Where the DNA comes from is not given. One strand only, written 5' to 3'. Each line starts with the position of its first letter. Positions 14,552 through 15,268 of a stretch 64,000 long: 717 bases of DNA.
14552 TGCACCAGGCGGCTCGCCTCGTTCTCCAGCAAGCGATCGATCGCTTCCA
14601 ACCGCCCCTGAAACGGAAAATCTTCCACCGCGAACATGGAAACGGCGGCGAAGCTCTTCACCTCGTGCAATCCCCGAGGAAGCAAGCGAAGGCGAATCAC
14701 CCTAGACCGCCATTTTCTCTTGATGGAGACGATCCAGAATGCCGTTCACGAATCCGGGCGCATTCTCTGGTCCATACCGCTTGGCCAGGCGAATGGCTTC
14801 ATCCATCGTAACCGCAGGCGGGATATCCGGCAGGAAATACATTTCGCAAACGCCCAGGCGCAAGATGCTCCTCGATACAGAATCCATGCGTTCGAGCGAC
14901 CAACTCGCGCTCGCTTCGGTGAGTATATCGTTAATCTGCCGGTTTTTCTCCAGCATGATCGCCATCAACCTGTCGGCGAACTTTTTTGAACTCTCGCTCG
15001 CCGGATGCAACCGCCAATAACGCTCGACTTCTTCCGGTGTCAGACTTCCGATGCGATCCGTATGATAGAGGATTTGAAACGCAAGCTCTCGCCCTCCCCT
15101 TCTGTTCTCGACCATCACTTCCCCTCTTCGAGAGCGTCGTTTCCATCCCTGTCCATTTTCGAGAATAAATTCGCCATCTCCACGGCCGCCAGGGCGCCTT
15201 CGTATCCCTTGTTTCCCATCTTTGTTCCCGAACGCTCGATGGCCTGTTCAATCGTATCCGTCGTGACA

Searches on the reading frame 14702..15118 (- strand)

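Call 76: search_protein_families(library=pfam, max_evalue=0.00001, proteins=[window:14702-15118:-])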
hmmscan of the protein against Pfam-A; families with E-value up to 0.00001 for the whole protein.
window:14702-15118:- (138 aa): 1 family
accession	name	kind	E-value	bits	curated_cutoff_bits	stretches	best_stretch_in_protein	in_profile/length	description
PF01029.23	NusB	-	6.4e-32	111.2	23.1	1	10-132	4-132/133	NusB family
